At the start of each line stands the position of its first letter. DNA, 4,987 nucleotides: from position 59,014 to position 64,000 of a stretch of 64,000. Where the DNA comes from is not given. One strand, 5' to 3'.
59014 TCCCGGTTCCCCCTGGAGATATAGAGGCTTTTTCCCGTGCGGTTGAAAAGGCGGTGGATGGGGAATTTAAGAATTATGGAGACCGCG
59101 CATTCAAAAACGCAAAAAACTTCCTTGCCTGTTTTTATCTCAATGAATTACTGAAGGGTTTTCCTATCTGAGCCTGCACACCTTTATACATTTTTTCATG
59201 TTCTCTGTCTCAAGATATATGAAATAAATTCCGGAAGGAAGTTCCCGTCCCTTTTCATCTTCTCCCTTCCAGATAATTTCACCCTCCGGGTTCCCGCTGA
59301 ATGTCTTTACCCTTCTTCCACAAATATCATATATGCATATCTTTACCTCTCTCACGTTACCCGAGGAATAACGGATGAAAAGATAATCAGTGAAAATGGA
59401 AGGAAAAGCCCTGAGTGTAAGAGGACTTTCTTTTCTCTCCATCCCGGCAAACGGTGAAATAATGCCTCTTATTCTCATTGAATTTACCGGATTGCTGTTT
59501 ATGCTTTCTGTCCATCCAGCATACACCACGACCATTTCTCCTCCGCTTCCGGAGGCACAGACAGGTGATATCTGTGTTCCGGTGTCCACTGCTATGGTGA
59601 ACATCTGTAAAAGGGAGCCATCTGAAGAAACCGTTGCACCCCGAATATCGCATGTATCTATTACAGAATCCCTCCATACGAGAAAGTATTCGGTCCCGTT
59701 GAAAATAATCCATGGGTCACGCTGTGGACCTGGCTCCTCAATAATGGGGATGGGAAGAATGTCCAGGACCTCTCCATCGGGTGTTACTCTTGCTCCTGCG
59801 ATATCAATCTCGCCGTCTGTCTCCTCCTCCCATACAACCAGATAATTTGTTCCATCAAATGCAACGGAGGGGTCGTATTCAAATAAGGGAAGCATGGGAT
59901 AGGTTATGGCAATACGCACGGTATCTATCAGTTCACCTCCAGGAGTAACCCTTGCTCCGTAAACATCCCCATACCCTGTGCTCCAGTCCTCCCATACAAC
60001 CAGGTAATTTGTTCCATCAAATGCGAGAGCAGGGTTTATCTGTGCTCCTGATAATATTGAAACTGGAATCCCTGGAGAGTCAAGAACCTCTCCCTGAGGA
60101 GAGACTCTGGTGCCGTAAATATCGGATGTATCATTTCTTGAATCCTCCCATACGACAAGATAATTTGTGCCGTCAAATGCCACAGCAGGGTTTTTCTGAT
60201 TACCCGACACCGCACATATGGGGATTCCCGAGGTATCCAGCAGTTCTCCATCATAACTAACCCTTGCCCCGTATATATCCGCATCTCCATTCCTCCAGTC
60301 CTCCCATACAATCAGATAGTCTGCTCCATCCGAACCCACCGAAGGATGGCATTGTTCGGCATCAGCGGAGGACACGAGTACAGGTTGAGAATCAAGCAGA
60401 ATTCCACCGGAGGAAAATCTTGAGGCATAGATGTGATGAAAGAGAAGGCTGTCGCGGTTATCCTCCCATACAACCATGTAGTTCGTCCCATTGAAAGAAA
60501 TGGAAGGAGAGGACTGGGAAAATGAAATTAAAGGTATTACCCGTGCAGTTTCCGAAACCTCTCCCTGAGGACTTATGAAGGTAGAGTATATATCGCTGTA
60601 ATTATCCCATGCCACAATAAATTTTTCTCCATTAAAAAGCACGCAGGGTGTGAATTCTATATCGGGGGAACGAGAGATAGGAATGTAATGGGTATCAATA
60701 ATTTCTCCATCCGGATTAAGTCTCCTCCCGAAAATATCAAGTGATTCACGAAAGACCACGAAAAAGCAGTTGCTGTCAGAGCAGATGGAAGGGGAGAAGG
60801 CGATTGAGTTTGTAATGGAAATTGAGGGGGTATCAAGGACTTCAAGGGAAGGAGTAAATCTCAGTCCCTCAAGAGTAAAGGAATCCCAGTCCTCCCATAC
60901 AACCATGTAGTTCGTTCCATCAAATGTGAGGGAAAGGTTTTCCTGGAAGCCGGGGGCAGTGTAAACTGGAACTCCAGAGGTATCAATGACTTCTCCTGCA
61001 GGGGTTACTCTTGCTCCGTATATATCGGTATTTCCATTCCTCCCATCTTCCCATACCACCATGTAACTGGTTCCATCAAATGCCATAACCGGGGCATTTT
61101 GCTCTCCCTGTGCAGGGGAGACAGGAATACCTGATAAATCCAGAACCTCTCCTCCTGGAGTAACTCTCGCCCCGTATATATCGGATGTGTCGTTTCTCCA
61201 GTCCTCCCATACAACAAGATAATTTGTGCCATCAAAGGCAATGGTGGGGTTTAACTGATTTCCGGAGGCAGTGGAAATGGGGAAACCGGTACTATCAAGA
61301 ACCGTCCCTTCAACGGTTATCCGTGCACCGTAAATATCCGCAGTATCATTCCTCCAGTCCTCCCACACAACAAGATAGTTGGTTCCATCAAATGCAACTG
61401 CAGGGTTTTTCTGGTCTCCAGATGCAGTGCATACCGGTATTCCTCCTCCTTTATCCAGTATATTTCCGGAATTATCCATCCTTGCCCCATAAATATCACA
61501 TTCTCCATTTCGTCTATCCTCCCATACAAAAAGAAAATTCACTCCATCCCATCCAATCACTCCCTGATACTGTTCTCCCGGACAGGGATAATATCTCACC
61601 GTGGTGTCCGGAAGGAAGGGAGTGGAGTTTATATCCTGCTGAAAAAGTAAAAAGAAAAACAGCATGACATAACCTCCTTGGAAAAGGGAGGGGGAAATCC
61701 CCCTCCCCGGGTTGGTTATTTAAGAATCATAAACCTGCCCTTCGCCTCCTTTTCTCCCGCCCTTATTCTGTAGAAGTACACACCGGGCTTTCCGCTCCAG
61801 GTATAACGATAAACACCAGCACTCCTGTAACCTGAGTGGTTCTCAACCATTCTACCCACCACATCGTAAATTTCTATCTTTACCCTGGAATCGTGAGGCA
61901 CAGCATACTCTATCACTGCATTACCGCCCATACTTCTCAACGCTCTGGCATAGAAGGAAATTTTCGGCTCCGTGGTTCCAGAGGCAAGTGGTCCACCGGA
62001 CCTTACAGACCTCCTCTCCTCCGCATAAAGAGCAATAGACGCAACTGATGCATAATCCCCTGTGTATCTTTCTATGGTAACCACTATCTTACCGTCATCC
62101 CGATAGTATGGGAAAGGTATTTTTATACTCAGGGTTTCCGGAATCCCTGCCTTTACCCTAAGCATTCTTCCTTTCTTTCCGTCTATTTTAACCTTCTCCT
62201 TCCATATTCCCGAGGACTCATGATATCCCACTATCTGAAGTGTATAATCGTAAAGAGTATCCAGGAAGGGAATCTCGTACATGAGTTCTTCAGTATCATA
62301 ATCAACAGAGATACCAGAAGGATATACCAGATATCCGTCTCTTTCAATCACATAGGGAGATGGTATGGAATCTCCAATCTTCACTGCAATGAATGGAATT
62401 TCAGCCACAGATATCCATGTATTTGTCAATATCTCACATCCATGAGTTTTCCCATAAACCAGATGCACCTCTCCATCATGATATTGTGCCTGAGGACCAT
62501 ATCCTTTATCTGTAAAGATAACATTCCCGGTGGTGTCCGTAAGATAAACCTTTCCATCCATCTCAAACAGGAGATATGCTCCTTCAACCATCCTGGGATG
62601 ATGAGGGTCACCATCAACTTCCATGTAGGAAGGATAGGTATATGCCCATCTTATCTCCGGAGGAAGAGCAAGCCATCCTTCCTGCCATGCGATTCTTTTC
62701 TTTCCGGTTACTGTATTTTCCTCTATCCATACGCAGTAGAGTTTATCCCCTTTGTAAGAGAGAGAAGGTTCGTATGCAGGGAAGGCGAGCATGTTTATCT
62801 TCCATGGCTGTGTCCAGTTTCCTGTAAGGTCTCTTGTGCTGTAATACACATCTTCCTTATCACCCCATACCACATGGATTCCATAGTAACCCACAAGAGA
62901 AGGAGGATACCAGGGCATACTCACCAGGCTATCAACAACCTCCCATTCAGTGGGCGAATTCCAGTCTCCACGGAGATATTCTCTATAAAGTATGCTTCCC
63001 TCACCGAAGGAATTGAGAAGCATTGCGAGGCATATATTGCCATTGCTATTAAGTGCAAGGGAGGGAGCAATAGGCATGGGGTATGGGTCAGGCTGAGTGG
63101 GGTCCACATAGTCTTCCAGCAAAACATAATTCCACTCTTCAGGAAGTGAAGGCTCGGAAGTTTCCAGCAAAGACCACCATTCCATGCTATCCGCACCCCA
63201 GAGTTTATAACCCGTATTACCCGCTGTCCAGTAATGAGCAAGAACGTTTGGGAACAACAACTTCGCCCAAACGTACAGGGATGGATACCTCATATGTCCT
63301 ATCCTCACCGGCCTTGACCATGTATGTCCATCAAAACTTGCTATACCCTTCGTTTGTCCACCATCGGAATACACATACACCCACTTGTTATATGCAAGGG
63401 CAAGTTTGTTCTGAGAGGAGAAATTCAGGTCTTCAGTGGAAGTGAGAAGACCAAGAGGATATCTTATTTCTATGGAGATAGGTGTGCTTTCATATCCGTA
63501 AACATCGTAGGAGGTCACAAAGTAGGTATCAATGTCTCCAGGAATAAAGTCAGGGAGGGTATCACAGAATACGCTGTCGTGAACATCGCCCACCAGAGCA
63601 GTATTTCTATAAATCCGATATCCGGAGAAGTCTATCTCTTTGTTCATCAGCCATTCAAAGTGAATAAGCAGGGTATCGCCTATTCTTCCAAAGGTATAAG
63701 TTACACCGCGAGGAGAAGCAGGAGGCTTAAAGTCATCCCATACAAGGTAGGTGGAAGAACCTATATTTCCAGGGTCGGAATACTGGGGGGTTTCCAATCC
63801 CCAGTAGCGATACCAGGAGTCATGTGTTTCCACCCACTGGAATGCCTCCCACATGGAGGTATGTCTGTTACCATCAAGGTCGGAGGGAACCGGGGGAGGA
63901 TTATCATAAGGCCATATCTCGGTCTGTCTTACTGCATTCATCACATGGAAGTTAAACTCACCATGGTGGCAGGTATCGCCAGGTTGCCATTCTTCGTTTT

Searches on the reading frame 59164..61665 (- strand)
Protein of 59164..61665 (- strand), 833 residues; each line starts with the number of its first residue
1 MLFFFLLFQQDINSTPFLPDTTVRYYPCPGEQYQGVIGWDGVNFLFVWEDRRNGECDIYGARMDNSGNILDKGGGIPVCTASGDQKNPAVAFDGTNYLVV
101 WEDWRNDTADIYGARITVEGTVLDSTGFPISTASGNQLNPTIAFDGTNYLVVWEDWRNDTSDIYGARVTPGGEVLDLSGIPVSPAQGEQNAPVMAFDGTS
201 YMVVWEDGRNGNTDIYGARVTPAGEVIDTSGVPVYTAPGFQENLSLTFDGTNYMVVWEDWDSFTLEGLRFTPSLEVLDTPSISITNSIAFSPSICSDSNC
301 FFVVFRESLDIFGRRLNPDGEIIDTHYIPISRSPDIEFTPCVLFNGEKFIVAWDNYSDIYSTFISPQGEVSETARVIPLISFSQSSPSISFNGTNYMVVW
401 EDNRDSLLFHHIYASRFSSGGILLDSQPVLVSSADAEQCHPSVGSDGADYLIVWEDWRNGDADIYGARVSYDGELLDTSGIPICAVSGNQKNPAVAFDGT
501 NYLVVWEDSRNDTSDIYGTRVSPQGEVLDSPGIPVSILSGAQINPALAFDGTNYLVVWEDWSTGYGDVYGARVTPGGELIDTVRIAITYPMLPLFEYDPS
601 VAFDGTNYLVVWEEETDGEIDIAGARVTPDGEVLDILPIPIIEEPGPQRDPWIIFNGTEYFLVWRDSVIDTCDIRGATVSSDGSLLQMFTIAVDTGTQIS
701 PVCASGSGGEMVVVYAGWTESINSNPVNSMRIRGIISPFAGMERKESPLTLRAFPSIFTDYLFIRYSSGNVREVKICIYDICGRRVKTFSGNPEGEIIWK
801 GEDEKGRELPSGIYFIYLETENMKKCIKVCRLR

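Call 23: search_protein_families(library=ncbifam, proteins=[window:59164-61665:-], max_evalue=0.001)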
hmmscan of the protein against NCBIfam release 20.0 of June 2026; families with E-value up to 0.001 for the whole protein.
window:59164-61665:- (833 aa): 4 families
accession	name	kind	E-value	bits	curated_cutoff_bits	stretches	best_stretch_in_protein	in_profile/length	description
TIGR04275.1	beta_prop_Msarc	repeat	2.7e-32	110.2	85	5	76-112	2-34/40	beta-propeller repeat protein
NF000141.1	linco_LnuC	exception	7e-11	42.3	300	0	98-136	76-115/164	lincosamide nucleotidyltransferase Lnu(C)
NF052350.1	CV39L_fam_lectin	equivalog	1e-05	24.8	350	0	345-564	107-326/334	CV39L family lectin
TIGR04183.1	Por_Secre_tail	domain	0.00037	20.4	23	0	762-824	9-64/72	T9SS type A sorting domain-containing protein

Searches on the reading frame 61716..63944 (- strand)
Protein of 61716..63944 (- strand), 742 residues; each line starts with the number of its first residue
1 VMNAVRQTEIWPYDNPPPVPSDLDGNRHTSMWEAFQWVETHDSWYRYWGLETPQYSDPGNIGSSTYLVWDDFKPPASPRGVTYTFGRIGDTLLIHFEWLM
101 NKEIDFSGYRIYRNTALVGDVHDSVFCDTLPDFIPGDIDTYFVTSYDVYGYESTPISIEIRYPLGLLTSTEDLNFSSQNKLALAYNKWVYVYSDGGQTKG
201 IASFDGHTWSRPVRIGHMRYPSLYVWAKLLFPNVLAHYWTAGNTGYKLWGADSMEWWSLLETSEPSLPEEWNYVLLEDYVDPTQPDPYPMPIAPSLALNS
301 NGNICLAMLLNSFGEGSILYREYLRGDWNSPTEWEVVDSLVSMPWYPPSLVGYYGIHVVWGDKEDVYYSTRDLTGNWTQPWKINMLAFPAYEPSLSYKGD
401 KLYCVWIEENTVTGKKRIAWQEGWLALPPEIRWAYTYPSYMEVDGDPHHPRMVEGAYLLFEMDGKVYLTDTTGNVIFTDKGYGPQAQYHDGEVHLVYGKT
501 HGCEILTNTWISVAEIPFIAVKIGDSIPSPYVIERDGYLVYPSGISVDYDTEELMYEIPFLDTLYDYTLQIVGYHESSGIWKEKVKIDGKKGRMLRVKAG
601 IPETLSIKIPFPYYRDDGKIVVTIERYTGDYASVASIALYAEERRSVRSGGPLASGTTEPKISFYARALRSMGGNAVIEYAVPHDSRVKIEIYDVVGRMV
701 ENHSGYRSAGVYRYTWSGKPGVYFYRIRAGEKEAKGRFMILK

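Call 23: search_protein_families(library=ncbifam, proteins=[window:61716-63944:-], max_evalue=0.001)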
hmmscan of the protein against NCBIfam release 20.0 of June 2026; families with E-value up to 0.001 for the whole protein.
window:61716-63944:- (742 aa): 1 family
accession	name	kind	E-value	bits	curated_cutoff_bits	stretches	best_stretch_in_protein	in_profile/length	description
TIGR04183.1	Por_Secre_tail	domain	3.7e-08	33.2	23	1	678-740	11-71/72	T9SS type A sorting domain-containing protein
